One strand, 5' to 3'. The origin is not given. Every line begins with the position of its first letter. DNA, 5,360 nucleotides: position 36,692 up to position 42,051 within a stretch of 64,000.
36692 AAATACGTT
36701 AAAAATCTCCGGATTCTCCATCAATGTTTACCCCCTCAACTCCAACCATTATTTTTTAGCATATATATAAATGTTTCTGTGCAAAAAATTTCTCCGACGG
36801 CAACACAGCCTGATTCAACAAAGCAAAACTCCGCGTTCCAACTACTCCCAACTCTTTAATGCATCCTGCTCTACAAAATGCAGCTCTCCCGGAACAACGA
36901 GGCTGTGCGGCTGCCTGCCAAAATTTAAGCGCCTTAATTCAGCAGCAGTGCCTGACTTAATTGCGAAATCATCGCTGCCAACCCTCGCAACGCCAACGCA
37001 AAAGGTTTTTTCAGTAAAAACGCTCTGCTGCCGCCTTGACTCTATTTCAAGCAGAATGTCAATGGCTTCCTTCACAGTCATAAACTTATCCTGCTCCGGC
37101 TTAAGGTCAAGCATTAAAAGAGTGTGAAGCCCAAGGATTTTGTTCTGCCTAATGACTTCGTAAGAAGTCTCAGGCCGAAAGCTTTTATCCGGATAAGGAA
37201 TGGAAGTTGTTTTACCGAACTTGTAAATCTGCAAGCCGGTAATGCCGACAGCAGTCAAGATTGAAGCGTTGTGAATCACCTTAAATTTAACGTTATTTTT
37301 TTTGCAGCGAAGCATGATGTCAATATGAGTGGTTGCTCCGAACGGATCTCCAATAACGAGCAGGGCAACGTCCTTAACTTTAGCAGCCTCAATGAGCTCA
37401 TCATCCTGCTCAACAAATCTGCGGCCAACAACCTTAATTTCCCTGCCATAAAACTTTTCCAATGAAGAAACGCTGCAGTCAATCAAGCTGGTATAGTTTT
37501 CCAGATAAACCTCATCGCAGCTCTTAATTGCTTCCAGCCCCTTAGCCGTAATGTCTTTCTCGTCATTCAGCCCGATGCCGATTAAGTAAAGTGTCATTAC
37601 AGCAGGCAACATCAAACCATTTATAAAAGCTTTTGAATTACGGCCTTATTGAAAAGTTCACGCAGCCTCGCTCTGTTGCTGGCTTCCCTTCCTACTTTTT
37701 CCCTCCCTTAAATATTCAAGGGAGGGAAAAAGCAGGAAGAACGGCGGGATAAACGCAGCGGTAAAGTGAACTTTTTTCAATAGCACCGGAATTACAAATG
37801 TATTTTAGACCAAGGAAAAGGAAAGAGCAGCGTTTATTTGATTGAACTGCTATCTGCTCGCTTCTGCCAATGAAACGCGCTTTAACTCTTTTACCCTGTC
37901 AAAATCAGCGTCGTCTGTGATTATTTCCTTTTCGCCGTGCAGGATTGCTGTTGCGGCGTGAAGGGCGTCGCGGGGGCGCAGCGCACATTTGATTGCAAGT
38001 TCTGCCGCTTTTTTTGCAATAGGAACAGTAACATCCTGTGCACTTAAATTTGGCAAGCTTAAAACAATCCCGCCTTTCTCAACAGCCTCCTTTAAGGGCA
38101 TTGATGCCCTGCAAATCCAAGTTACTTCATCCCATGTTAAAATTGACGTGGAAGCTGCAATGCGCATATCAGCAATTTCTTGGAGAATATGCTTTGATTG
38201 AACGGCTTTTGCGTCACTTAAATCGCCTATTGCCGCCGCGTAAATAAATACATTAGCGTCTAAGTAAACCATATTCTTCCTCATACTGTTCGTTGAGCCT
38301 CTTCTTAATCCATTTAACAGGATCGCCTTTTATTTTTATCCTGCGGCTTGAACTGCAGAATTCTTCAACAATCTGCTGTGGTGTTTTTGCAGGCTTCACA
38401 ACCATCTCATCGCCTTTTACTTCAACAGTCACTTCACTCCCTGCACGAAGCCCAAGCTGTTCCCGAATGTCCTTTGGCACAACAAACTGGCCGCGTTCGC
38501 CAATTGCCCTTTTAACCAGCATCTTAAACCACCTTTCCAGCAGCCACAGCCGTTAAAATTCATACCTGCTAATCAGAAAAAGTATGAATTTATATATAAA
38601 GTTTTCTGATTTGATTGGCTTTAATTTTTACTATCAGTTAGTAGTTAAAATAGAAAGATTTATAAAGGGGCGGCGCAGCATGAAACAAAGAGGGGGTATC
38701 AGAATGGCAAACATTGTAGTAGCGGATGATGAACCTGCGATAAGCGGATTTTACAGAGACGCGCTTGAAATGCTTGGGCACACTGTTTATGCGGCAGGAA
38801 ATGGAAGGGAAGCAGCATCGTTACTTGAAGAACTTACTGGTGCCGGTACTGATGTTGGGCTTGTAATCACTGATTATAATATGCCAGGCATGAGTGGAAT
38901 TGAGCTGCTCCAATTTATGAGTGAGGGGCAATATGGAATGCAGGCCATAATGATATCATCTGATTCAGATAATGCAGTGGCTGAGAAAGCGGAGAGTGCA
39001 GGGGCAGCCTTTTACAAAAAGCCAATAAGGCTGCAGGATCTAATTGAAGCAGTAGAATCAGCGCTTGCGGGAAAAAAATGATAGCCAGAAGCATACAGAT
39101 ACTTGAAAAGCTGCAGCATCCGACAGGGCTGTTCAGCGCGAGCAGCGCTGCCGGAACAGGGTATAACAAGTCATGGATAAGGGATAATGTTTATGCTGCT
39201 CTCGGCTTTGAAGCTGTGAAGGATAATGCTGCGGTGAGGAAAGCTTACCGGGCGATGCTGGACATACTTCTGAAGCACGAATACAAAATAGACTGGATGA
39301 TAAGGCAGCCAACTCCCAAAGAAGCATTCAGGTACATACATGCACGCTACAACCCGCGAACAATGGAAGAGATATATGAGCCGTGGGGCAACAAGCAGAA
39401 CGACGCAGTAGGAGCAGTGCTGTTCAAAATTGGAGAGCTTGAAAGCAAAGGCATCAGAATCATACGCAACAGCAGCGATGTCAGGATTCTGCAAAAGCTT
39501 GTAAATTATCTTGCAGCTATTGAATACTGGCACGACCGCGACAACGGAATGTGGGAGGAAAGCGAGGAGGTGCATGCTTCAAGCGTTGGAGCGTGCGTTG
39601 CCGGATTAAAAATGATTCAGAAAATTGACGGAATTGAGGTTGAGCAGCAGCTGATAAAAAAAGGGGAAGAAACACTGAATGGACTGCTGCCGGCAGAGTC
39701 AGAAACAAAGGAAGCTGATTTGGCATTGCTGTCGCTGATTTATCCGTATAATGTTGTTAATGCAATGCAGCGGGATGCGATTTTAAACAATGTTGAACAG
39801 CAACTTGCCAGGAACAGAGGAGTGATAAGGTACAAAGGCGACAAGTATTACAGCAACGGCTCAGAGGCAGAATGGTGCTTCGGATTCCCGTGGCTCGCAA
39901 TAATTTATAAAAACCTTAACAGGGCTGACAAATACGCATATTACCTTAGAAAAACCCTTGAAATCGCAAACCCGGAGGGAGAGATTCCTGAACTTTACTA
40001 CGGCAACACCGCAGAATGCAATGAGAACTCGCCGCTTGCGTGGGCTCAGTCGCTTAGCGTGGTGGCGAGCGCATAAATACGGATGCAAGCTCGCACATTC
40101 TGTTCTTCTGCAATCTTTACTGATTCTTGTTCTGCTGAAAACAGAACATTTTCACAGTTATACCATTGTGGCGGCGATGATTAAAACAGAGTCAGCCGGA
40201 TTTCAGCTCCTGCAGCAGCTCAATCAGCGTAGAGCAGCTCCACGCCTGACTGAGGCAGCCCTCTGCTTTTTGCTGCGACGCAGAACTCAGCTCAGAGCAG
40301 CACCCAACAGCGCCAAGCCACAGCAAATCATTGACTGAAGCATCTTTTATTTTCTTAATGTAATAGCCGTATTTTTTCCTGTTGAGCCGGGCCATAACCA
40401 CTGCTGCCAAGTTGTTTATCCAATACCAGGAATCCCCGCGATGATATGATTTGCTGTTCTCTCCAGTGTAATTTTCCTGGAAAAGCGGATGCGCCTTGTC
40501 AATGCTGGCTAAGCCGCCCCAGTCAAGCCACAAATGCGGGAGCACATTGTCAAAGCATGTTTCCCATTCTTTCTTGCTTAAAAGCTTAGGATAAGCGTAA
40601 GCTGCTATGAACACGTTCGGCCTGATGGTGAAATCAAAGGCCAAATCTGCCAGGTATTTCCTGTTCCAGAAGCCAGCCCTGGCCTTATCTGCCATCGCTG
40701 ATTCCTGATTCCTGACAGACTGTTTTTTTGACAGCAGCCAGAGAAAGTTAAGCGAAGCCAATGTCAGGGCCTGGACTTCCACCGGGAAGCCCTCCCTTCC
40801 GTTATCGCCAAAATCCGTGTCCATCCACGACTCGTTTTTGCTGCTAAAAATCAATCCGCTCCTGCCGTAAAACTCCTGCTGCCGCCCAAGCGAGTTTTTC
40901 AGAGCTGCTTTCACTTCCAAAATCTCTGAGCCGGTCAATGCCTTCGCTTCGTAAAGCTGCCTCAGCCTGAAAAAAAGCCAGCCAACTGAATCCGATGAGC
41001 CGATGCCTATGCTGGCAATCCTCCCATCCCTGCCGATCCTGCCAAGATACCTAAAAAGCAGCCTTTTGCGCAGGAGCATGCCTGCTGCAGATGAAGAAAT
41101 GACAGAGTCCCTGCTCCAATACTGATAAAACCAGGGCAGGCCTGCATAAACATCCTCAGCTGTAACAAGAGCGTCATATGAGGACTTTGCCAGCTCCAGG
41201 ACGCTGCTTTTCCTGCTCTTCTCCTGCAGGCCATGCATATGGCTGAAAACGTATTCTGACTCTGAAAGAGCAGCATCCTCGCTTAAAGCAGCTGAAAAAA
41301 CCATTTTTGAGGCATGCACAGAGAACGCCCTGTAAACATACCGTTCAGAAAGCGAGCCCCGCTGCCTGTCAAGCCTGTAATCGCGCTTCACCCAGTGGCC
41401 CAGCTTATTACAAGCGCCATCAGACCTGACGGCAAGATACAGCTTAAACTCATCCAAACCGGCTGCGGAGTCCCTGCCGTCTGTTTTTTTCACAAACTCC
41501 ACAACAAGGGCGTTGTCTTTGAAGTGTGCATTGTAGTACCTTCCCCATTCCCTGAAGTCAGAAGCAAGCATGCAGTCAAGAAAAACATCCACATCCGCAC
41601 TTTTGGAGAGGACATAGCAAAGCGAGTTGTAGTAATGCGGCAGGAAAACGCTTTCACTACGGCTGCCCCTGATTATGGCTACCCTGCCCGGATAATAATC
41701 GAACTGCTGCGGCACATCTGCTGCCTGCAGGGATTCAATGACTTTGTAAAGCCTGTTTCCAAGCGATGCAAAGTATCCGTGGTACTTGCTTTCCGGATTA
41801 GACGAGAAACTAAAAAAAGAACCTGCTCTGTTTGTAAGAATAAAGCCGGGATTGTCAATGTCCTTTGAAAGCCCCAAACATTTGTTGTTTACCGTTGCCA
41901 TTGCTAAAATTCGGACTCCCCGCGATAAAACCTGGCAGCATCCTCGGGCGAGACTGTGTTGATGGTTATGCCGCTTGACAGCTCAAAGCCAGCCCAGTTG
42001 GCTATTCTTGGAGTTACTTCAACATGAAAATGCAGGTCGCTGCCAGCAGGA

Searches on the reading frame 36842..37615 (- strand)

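Call 91: search_protein_families(library=pfam, proteins=[window:36842-37615:-], max_evalue=0.001)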
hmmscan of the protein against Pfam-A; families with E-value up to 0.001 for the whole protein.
window:36842-37615:- (257 aa): 1 family
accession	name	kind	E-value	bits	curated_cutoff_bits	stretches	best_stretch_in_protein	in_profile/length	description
PF00590.25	TP_methylase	-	1.8e-20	74.2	27.8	1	8-227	1-211/212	Tetrapyrrole (Corrin/Porphyrin) Methylases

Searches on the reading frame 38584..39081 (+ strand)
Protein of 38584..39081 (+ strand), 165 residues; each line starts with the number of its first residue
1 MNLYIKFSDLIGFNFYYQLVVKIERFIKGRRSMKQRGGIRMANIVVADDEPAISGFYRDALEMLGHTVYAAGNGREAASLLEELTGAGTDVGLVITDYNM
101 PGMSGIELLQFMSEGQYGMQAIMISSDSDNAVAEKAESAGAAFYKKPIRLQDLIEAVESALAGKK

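Call 91: search_protein_families(library=pfam, proteins=[window:38584-39081:+], max_evalue=0.001)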
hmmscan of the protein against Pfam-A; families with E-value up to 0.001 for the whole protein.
window:38584-39081:+ (165 aa): 1 family
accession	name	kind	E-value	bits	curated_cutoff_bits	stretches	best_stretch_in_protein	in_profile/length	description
PF00072.30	Response_reg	-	2.5e-19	69.9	30.2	1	44-158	1-111/111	Response regulator receiver domain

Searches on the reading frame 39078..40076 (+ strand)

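Call 91: search_protein_families(library=pfam, proteins=[window:39078-40076:+], max_evalue=0.001)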
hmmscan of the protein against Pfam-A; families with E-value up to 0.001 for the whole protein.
window:39078-40076:+ (332 aa): 1 family
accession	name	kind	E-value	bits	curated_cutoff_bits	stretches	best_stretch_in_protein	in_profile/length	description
PF00723.27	Glyco_hydro_15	-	8.9e-19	68.1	22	1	3-330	8-282/427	Glycosyl hydrolases family 15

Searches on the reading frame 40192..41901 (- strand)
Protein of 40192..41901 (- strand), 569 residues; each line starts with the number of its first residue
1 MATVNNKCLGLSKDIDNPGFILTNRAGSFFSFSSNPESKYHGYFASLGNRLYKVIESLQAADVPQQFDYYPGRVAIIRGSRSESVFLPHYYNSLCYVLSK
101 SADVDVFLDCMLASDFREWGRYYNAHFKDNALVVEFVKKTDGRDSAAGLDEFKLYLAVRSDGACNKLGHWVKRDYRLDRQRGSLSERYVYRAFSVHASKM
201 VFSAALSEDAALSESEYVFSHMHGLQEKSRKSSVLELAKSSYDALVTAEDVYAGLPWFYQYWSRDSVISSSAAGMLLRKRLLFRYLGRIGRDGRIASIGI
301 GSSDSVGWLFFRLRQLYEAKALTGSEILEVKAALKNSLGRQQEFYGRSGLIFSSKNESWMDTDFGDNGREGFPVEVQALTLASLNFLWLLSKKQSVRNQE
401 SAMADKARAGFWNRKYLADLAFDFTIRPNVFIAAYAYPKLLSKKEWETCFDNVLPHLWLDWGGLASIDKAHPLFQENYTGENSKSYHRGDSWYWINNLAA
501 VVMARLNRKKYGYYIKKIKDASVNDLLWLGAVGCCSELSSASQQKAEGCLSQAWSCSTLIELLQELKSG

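Call 91: search_protein_families(library=pfam, proteins=[window:40192-41901:-], max_evalue=0.001)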
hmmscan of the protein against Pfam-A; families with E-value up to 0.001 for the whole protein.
window:40192-41901:- (569 aa): 1 family
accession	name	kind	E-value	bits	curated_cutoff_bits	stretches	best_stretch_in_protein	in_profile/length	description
PF06202.20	GDE_C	-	7.7e-24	84.8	21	1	354-561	137-367/367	Amylo-alpha-1,6-glucosidase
